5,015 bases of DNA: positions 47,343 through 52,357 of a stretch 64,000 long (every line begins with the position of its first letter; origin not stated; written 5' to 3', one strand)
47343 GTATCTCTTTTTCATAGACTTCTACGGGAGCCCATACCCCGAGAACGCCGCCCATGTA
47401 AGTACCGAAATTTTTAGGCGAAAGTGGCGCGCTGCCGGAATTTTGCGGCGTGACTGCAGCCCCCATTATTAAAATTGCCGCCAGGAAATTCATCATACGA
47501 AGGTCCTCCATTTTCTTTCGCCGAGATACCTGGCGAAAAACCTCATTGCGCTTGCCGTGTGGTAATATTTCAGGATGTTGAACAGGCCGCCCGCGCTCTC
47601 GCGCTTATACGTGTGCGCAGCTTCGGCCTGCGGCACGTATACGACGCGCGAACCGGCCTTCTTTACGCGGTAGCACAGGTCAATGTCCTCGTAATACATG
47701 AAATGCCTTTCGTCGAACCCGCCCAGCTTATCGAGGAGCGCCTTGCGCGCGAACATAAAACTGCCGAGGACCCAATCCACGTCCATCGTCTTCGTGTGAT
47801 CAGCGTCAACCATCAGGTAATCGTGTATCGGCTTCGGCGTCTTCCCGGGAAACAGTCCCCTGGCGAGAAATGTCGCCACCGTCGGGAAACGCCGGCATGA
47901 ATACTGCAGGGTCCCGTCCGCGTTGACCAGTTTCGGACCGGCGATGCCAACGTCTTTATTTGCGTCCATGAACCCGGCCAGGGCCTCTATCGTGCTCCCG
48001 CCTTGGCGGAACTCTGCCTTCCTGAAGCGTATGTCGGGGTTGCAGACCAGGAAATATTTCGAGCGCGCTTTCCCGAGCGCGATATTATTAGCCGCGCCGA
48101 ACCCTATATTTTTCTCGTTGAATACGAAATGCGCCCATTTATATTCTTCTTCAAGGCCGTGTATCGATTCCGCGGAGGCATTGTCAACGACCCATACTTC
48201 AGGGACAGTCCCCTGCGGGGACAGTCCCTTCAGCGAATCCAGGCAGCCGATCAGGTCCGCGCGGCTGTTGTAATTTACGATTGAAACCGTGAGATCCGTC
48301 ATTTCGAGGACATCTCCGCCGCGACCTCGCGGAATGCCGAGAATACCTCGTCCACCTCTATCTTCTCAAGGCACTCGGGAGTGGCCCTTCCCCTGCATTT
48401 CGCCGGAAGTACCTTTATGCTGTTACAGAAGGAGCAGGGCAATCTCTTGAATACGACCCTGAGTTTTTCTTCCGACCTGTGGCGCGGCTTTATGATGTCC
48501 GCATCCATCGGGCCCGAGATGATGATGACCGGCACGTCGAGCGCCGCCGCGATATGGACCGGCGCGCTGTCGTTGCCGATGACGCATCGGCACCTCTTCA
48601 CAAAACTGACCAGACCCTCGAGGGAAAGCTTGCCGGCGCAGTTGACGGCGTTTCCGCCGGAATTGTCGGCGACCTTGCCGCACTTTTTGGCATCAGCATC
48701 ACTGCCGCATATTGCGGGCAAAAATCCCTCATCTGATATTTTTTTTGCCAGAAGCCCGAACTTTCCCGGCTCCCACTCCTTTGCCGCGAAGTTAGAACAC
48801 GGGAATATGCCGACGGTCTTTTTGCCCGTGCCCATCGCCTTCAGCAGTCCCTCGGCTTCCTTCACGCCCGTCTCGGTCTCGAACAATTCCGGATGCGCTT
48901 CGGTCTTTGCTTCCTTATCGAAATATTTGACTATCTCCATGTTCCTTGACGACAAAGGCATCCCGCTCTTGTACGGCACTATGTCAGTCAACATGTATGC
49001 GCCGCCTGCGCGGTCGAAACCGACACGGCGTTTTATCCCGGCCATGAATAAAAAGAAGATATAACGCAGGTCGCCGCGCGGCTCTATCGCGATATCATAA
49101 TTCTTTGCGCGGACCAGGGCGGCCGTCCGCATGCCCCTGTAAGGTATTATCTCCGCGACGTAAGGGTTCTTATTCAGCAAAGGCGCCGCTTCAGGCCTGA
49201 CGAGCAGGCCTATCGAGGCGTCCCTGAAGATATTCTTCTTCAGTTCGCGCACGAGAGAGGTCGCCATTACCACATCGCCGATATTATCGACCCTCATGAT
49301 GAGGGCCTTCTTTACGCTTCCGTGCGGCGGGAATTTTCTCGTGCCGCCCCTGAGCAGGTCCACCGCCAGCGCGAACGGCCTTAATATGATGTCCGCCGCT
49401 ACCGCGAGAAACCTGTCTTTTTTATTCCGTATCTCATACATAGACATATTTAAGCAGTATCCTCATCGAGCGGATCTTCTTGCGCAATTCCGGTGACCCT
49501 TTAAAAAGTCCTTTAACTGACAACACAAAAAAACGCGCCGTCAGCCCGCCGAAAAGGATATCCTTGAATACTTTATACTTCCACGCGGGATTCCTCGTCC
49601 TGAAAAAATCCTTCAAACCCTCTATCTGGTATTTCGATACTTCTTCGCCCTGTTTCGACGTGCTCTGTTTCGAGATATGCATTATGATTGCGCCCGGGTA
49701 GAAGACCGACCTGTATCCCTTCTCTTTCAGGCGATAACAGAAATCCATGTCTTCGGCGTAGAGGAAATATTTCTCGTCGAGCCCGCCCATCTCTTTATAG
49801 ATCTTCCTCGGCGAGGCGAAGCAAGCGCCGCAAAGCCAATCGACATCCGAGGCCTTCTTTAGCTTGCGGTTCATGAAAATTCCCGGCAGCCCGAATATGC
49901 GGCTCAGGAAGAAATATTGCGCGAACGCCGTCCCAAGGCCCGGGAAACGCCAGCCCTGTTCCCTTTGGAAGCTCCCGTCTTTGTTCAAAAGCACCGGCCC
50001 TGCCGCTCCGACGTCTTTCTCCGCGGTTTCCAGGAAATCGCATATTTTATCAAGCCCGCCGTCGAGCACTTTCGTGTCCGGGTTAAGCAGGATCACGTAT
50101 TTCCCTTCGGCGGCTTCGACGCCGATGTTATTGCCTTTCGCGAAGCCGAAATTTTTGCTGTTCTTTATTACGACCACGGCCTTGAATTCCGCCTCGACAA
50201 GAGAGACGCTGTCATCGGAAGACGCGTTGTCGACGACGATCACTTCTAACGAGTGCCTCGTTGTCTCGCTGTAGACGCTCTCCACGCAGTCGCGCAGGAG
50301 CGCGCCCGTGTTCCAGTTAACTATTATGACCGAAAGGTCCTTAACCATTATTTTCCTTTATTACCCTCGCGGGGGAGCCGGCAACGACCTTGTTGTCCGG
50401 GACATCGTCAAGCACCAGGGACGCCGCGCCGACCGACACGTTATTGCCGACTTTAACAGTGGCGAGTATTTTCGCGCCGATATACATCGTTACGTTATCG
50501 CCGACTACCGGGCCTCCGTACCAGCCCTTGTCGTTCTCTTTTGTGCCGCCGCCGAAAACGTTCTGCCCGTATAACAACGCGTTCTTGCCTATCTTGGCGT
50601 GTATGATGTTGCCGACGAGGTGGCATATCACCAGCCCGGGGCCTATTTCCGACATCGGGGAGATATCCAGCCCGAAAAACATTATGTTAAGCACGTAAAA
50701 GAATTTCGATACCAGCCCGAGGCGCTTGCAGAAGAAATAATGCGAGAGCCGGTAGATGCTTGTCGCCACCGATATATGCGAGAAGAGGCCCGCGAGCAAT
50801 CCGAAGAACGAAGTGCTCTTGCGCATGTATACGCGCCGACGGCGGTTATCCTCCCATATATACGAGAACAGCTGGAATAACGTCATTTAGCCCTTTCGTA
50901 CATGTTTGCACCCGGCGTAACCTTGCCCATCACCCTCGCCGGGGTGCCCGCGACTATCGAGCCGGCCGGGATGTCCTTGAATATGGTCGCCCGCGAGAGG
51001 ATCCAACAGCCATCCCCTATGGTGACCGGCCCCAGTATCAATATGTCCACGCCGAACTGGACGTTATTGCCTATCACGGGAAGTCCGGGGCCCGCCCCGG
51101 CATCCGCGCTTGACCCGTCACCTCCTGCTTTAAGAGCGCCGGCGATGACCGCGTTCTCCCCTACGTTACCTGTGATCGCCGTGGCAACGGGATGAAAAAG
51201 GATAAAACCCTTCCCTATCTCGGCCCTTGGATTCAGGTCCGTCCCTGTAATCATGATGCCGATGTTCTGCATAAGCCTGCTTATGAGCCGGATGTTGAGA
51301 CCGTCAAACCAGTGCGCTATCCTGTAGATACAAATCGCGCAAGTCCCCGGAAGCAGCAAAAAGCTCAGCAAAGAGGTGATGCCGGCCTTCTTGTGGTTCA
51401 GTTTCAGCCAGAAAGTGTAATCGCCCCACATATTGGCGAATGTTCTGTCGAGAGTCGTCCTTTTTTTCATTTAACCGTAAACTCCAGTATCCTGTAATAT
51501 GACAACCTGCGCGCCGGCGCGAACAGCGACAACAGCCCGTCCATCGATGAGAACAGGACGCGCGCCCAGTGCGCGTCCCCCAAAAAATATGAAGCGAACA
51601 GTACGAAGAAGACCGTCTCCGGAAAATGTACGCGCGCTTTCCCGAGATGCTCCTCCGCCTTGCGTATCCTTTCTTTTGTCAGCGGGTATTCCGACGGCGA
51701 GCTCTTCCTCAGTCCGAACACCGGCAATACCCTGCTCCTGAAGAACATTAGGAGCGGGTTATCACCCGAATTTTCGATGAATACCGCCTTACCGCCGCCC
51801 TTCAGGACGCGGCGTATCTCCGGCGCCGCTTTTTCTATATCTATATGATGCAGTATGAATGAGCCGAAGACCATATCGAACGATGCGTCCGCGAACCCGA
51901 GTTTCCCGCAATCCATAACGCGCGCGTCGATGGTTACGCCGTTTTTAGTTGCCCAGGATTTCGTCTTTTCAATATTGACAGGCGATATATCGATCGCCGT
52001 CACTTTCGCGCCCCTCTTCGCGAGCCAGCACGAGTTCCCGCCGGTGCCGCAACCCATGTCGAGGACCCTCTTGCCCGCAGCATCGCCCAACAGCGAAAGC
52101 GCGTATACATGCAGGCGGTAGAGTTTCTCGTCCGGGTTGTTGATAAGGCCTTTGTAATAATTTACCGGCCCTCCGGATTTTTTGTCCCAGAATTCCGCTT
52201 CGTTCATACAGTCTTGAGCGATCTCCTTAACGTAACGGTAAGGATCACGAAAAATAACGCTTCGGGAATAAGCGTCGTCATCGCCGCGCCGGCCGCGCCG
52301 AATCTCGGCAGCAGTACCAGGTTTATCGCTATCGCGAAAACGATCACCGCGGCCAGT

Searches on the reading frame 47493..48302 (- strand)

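Call 54: search_protein_families(library=pfam, proteins=[window:47493-48302:-], max_evalue=0.00001)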
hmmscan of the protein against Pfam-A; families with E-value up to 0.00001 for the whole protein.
window:47493-48302:- (269 aa): 3 families
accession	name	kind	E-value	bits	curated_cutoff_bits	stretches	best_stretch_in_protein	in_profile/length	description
PF00535.33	Glycos_transf_2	-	1.1e-10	42.2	23.3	1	6-132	2-124/168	Glycosyl transferase family 2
PF13641.12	Glyco_tranf_2_3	-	3.1e-09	37.6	27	1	170-235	151-216/230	Glycosyltransferase like family 2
PF13632.12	Glyco_trans_2_3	-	1.8e-06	28.3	27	1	177-233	72-125/198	Glycosyl transferase family group 2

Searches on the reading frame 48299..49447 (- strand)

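Call 54: search_protein_families(library=pfam, proteins=[window:48299-49447:-], max_evalue=0.00001)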
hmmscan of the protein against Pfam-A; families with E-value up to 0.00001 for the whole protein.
window:48299-49447:- (382 aa): 1 family
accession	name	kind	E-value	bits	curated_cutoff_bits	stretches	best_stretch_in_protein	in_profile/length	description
PF01075.23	Glyco_transf_9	-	3.5e-28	99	22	1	112-338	8-236/247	Glycosyltransferase family 9 (heptosyltransferase)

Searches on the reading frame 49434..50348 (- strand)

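Call 55: search_protein_families(library=pfam, proteins=[window:49434-50348:-], max_evalue=0.00001)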
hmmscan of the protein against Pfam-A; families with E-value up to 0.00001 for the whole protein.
window:49434-50348:- (304 aa): 4 families
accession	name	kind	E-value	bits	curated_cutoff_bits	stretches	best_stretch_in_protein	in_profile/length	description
PF00535.33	Glycos_transf_2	-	3e-21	76.5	23.3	1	6-186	1-166/168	Glycosyl transferase family 2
PF13641.12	Glyco_tranf_2_3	-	4.9e-20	73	27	1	5-229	3-216/230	Glycosyltransferase like family 2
PF13632.12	Glyco_trans_2_3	-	1.9e-08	34.8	27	1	84-245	1-129/198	Glycosyl transferase family group 2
PF10111.15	Glyco_tranf_2_2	-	5.5e-07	29.8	27.3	0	32-94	28-94/276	Glycosyltransferase like family 2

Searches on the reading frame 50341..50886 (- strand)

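Call 55: search_protein_families(library=pfam, proteins=[window:50341-50886:-], max_evalue=0.00001)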
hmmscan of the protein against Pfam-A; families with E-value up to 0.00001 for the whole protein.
window:50341-50886:- (181 aa): 1 family
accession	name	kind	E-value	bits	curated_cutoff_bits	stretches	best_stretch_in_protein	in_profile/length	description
PF00132.30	Hexapep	-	2.6e-06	27.3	27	0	125-155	1-31/36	Bacterial transferase hexapeptide (six repeats)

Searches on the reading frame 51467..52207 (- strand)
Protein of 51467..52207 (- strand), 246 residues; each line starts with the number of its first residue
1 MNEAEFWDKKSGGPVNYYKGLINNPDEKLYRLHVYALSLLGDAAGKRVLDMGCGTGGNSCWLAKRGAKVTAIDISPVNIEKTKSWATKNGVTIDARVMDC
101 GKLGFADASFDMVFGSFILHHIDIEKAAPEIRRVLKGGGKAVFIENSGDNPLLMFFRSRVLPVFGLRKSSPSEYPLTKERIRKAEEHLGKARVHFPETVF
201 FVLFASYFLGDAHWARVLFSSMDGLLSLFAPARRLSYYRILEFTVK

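Call 55: search_protein_families(library=pfam, proteins=[window:51467-52207:-], max_evalue=0.00001)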
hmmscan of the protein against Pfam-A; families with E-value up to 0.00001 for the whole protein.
window:51467-52207:- (246 aa): 9 families
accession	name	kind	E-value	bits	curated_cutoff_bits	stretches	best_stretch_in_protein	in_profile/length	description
PF08241.18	Methyltransf_11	-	8.8e-25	87.6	21.2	1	49-143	1-95/95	Methyltransferase domain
PF13649.12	Methyltransf_25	-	3.9e-23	82.4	27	1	48-139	1-97/97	Methyltransferase domain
PF13847.12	Methyltransf_31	-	3.8e-15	56.3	27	1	44-145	3-111/145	Methyltransferase domain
PF08242.18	Methyltransf_12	-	2.3e-14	54.4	30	1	49-140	1-97/98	Methyltransferase domain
PF01209.24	Ubie_methyltran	-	7.3e-12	45.6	20.1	1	38-165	41-178/233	ubiE/COQ5 methyltransferase family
PF13489.12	Methyltransf_23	-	2.8e-11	43.9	27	1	42-145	20-118/164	Methyltransferase domain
PF03848.20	TehB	-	7.5e-08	32.5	20.4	1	46-127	32-113/193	Tellurite resistance protein TehB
PF06325.19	PrmA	-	4.4e-07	30.1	22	1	43-142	160-257/296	Ribosomal protein L11 methyltransferase (PrmA)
PF05175.20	MTS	-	1.3e-06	28.6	23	1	39-113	26-102/170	Methyltransferase small domain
